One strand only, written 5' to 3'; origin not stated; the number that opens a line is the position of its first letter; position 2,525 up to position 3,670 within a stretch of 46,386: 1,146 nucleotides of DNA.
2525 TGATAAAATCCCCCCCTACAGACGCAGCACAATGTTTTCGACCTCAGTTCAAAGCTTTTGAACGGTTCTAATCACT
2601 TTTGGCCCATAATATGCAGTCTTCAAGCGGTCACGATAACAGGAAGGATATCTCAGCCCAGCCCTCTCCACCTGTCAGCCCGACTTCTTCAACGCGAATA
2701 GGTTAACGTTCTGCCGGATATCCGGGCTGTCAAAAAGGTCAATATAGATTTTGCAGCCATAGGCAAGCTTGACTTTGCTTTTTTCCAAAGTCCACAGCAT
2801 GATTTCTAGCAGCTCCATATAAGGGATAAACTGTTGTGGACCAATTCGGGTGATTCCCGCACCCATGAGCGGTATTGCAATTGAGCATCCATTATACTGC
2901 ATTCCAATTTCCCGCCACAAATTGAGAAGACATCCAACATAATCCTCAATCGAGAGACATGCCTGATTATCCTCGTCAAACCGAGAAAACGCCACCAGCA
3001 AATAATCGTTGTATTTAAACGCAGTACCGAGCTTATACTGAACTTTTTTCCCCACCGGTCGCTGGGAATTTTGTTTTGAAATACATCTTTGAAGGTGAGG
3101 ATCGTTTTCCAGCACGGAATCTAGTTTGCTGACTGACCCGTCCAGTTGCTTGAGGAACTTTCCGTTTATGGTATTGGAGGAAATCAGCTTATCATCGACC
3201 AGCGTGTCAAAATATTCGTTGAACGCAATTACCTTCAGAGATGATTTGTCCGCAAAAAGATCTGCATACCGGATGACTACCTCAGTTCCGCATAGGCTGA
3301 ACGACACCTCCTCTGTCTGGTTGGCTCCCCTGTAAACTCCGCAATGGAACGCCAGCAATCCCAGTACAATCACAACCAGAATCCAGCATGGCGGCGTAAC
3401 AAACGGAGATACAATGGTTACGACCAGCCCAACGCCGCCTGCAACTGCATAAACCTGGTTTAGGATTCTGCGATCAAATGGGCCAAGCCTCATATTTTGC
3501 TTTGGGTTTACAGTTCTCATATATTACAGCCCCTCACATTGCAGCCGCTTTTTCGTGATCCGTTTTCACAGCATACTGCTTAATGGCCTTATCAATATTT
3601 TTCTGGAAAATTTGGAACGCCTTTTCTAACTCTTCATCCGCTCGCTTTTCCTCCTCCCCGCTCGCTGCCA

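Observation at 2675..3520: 2TM + Macro protein resembling the type II Thoeris effector ThsA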

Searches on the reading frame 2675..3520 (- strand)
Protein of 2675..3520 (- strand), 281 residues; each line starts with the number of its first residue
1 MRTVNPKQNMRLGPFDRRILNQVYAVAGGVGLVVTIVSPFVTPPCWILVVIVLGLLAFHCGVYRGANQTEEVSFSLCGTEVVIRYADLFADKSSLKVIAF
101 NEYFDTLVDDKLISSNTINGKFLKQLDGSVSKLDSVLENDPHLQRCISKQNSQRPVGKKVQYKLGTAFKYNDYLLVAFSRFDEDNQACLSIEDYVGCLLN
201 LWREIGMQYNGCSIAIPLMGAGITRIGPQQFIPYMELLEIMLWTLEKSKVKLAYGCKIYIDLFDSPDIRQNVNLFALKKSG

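Call 3: search_protein_families(library=pfam, proteins=[window:2675-3520:-], max_evalue=1)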
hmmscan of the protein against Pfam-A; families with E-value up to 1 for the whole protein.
window:2675-3520:- (281 aa): 1 family
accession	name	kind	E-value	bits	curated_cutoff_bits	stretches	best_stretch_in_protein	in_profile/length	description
PF20016.6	ThsA_Macro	-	1.3e-48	165.6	25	1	81-259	1-179/183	Thoeris protein ThsA, Macro domain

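Call 4: search_protein_families(library=padloc, proteins=[window:2675-3520:-], max_evalue=1)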
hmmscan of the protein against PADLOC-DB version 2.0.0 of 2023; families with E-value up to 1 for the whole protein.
window:2675-3520:- (281 aa): 8 families
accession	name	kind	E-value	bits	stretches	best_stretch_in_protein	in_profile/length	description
PDLC00413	ThsA1|ThsA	-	1.1e-74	249.5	1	12-279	4-273/278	Macro domain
PDLC00411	ThsA1|ThsA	-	2.8e-30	104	1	50-260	56-258/275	Macro domain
PDLC00415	ThsA1|ThsA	-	1.1e-26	91.8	1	15-227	12-226/281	Macro domain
PDLC00439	ThsA2|ThsA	-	2.4e-26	90.7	1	10-227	7-226/282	Macro domain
PDLC00408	ThsA1|ThsA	-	3.6e-21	73.8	1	47-228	50-257/297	Macro domain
PDLC00410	ThsA1|ThsA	-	1.2e-20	71.9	1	29-246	28-246/281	Macro domain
PDLC00414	ThsA1|ThsA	-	2.8e-18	64.2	1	20-275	24-280/292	Macro domain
PDLC03001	gop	-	0.18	10.1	1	19-43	1-25/126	-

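Call 5: search_protein_families(library=ncbifam, proteins=[window:2675-3520:-], max_evalue=1)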
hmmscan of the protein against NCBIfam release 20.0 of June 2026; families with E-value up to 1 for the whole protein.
window:2675-3520:- (281 aa): 0 families

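Call 10: search_solved_structures(query=window:2675-3520:-, max_evalue=1, show_alignments=2)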
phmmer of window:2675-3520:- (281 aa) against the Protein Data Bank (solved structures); distinct sequences matched with E-value up to 1: 5.
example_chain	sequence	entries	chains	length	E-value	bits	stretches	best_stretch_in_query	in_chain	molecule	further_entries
8v6q_A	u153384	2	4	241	1e-44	156.4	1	65-278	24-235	Thoeris protein ThsA Macro domain-containing protein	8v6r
9uuz_A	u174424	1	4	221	5.8e-44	153.9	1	71-279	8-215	Thoeris protein ThsA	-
8r66_A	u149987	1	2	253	1.3e-43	152.8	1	72-278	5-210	Thoeris protein ThsA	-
8v6s_A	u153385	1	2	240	4.4e-43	151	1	64-278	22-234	Thoeris protein ThsA Macro domain-containing protein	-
2n8y_A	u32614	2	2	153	0.21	14.3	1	175-235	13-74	Alpha-actinin-1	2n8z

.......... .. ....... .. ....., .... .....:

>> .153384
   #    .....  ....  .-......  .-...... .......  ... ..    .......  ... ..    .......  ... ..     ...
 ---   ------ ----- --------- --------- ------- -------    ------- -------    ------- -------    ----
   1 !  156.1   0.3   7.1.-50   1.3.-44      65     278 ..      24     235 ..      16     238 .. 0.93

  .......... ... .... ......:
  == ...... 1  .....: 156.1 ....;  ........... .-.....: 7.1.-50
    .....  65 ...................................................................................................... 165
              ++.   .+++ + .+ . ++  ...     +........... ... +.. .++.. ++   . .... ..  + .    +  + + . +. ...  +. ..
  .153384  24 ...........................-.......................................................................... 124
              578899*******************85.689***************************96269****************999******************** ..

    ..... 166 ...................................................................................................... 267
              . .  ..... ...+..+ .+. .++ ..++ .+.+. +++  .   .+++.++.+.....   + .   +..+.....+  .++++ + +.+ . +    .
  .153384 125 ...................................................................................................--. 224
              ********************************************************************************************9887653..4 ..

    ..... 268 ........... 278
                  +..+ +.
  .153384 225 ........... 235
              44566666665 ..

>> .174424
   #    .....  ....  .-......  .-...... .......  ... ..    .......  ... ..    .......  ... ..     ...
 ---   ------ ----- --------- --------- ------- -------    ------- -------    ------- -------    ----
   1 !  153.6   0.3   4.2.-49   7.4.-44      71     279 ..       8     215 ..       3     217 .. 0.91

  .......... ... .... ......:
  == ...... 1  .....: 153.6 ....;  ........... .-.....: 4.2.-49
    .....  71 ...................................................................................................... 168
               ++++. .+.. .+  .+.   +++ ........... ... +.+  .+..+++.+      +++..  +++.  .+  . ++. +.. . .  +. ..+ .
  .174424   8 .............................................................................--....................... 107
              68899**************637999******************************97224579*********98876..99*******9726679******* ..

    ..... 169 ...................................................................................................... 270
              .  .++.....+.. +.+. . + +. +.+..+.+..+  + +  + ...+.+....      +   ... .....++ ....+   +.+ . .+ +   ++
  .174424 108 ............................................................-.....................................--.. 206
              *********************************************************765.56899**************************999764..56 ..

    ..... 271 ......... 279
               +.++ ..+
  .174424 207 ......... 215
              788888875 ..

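Call 13: find_homologous_proteins(query=window:2675-3520:-, max_evalue=0.00001)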
Query window:2675-3520:- (281 aa): 577 proteins with E <= 0.00001 among 1349 candidates; the best 120 are listed.
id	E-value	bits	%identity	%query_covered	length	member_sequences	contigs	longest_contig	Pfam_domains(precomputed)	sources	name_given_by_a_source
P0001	8.2e-187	637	100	100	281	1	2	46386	PF20016.7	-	-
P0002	3.8e-60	222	39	96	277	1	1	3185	PF20016.7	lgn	-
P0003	1.4e-59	220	38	97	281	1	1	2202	PF20016.7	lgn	-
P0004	1.5e-59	220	41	96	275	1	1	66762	PF20016.7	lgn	-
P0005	6.1e-59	218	40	96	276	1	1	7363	PF20016.7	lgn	-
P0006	2.0e-58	216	39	96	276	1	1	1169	PF20016.7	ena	-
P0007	2.7e-58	216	39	96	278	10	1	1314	PF20016.7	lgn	-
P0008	4.0e-58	215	40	94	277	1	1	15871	PF20016.7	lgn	-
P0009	5.0e-58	215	39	96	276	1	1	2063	PF20016.7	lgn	-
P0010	5.0e-58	215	39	96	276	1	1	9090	PF20016.7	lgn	-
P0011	8.5e-58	214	38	96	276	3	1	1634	PF20016.7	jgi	-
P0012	1.1e-57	214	39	97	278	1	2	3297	PF20016.7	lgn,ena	-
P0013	2.3e-57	213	39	96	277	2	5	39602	PF20016.7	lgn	-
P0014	2.6e-57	213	39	96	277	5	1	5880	PF20016.7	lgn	-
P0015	2.9e-57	212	39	96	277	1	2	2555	PF20016.7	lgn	-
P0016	3.0e-57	212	39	96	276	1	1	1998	PF20016.7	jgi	-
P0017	3.2e-57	212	41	91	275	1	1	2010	PF20016.7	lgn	-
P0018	3.2e-57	212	38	96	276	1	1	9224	PF20016.7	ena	-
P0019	3.9e-57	212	39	96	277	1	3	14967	PF20016.7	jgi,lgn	jgi:hypothetical protein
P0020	4.3e-57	212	38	96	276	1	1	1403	PF20016.7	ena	-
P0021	4.5e-57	212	38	94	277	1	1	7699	PF20016.7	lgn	-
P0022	8.1e-57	211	39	96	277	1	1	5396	PF20016.7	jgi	-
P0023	9.5e-57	211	40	95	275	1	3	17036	PF20016.7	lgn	-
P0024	1.0e-56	211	39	96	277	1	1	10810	PF20016.7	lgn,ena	-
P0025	1.0e-56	211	39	96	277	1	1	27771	PF20016.7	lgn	-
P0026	1.1e-56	211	38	96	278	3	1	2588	PF20016.7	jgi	-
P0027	1.4e-56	210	38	96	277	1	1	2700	PF20016.7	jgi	-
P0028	1.4e-56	210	39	96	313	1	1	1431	PF20016.7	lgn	-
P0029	1.8e-56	210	39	97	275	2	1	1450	PF20016.7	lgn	-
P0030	1.8e-56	210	38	96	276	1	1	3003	PF20016.7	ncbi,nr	ncbi:MAG: hypothetical protein BWY74_03626 [Firmicutes bacterium ADurb.Bin419]|nr:MAG: hypothetical 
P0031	2.6e-56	209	38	94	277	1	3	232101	PF20016.7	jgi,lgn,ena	-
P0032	3.0e-56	209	39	96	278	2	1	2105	PF20016.7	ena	-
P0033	3.4e-56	209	37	96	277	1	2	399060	PF20016.7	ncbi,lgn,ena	-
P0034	4.9e-56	208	42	95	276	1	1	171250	PF20016.7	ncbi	-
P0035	7.2e-56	208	38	96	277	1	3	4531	PF20016.7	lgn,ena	-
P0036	7.3e-56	208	38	96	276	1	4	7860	PF20016.7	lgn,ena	-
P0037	7.6e-56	208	39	96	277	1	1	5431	PF20016.7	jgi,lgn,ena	-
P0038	8.3e-56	208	40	98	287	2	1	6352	PF20016.7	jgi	jgi:hypothetical protein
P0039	9.3e-56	207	37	96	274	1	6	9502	PF20016.7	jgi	-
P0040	9.5e-56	207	39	96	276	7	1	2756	PF20016.7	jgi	-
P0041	9.8e-56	207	37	94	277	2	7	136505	PF20016.7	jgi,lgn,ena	jgi:hypothetical protein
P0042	1.7e-55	207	38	96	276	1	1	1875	PF20016.7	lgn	-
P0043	2.0e-55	206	39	96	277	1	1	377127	PF20016.7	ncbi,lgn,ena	-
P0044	2.0e-55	206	38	96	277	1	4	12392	PF20016.7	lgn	-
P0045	3.3e-55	206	38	96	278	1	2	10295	PF20016.7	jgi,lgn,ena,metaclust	metaclust:\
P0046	3.7e-55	205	38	96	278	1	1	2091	PF20016.7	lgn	-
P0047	3.8e-55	205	38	94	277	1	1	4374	PF20016.7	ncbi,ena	-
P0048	4.7e-55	205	41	96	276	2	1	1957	PF20016.7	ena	-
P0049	4.9e-55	205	38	95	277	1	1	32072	PF20016.7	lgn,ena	-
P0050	6.2e-55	205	38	96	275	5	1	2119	PF20016.7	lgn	-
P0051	7.0e-55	205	38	96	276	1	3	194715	PF20016.7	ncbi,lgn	-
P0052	9.1e-55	204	37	96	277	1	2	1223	PF20016.7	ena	-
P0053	9.8e-55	204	37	96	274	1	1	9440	PF20016.7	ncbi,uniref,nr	ncbi:macro domain-containing protein [Ancylomarina longa]|uniref:Thoeris protein ThsA Macro domain-c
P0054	1.1e-54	204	39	94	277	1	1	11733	PF20016.7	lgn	-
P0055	1.2e-54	204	38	96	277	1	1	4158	PF20016.7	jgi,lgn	jgi:hypothetical protein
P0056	1.3e-54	204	37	94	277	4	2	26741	PF20016.7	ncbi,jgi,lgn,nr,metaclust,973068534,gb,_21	ncbi:MAG: hypothetical protein XD78_1010 [Desulfotomaculum sp. 46_296]|nr:MAG: hypothetical protein 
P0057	1.5e-54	203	43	76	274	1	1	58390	PF20016.7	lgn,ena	-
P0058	2.2e-54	203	39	97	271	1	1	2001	PF20016.7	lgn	-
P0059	2.7e-54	203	38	89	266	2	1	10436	PF20016.7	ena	-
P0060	2.8e-54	203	40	96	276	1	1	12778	PF20016.7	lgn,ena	-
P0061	4.2e-54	202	36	96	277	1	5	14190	PF20016.7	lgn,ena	-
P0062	4.6e-54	202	45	74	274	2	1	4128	PF20016.7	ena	-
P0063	4.8e-54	202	38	96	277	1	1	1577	PF20016.7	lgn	-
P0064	6.1e-54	202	39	96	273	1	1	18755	PF20016.7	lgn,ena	-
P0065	6.3e-54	201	37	94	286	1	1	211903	PF20016.7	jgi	jgi:hypothetical protein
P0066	7.0e-54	201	39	96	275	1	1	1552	PF20016.7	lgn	-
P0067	7.6e-54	201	38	96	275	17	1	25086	PF20016.7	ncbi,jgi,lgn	jgi:hypothetical protein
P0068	8.2e-54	201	39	96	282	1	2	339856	PF20016.7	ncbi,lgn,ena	-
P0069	9.2e-54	201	40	96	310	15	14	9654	PF20016.7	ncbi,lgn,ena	-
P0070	1.0e-53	201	39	96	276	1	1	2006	PF20016.7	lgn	-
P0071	1.0e-53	201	38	96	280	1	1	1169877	PF20016.7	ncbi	-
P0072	1.3e-53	200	41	82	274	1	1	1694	PF20016.7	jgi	-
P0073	1.6e-53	200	38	94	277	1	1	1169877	PF20016.7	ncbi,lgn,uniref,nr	ncbi:macro domain-containing protein [Clostridium hydrogenum]|uniref:macro domain-containing protein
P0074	1.7e-53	200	40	94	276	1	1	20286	PF20016.7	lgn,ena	-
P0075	1.7e-53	200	41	79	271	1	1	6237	PF20016.7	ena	-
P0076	1.8e-53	200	38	96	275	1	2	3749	PF20016.7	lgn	-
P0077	2.1e-53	200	44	78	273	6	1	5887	PF20016.7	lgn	-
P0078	2.4e-53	200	38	94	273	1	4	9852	PF20016.7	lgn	-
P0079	2.4e-53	200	37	96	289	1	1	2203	PF20016.7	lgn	-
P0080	2.7e-53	199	43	76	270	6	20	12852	PF20016.7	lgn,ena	-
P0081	2.7e-53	199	37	96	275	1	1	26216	PF20016.7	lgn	-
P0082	2.9e-53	199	38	96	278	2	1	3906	PF20016.7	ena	-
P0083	3.4e-53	199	38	95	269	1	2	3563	PF20016.7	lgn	-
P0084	4.2e-53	199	41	84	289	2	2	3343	PF20016.7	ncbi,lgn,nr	ncbi:TPA: hypothetical protein ROY01_006002 [Bacillus toyonensis]|nr:hypothetical protein [Bacillus 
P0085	4.6e-53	199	43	84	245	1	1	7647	PF20016.7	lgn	-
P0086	5.0e-53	199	36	96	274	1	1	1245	PF20016.7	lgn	-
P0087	5.2e-53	198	37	96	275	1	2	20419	PF20016.7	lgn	-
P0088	5.3e-53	198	37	96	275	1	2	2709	PF20016.7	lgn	-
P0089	6.5e-53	198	38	96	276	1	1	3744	PF20016.7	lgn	-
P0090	6.6e-53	198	39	96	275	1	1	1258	PF20016.7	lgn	-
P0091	6.9e-53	198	36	96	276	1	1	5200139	PF20016.7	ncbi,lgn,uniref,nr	ncbi:macro domain-containing protein [Paenibacillus naphthalenovorans]|uniref:Thoeris protein ThsA M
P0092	9.4e-53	198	41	84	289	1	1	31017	PF20016.7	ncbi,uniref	ncbi:macro domain-containing protein [Bacillus mycoides]|uniref:macro domain-containing protein n=1 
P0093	1.0e-52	198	37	96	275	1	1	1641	PF20016.7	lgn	-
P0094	1.9e-52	197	38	96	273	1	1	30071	PF20016.7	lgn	-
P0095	2.3e-52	196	42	79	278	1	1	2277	PF20016.7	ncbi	-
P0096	2.6e-52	196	38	89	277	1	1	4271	PF20016.7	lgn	-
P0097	3.8e-52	196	37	96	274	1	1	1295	PF20016.7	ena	-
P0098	5.2e-52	195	44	76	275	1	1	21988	PF20016.7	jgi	jgi:hypothetical protein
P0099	5.4e-52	195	41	80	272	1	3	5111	PF20016.7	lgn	-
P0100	5.6e-52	195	49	68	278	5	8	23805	PF20016.7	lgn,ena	-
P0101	6.0e-52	195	39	90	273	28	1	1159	PF20016.7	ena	-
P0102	7.7e-52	195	36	96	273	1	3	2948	PF20016.7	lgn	-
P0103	8.4e-52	195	40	96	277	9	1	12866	PF20016.7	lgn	-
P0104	1.0e-51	194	44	76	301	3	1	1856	PF20016.7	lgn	-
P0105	1.1e-51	194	40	82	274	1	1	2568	PF20016.7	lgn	-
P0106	1.4e-51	194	42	78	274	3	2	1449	PF20016.7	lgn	-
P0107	1.4e-51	194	37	96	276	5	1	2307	PF20016.7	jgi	-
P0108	1.5e-51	194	42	78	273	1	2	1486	PF20016.7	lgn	-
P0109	1.5e-51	194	43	76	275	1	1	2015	PF20016.7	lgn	-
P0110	1.8e-51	193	37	94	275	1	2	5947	PF20016.7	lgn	-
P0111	1.9e-51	193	42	80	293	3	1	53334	PF20016.7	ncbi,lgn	ncbi:TPA: macro domain-containing protein [Bacillus cereus]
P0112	2.0e-51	193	37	96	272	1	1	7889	PF20016.7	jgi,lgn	-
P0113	2.0e-51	193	36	96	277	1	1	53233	PF20016.7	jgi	jgi:hypothetical protein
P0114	2.3e-51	193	38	96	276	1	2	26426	PF20016.7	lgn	-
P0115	3.2e-51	193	39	95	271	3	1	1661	PF20016.7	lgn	-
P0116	4.0e-51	192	37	96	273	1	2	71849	PF20016.7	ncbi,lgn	-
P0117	4.0e-51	192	35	96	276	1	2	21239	PF20016.7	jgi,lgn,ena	-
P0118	4.2e-51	192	38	96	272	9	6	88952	PF20016.7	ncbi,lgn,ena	-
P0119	5.2e-51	192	40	82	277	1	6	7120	PF20016.7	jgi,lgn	jgi:hypothetical protein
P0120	5.2e-51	192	39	90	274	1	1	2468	PF20016.7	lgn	-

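Call 15: find_encoding_contigs(protein=window:2675-3520:-, flank=10000, max_places=6)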
Protein window:2675-3520:- (281 aa): 1 contig read that carries it; 1 place shown.
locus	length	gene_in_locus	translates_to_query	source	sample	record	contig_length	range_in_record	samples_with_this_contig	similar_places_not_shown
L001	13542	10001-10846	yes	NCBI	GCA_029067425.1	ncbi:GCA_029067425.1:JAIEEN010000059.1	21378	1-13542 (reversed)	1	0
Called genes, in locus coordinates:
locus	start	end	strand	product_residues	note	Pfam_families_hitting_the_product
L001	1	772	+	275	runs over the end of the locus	PF02518:HATPase_c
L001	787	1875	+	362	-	PF03054:tRNA_Me_trans, PF20259:tRNA_Me_trans_M, PF20258:tRNA_Me_trans_C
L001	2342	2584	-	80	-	PF00589:Phage_integrase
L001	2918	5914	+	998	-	PF00270:DEAD, PF00271:Helicase_C (weak)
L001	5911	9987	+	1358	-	PF00270:DEAD, PF04851:ResIII (weak), PF00271:Helicase_C (weak)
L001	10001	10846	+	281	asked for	PF20016:ThsA_Macro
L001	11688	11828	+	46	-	PF14287:DUF4368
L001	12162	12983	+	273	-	PF00142:Fer4_NifH, PF01656:CbiA, PF02374:ArsA_ATPase (weak), PF06564:CBP_BcsQ, PF09140:MipZ (faint), PF10609:ParA (weak), PF13614:AAA_31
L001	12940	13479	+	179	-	PF02195:ParB_N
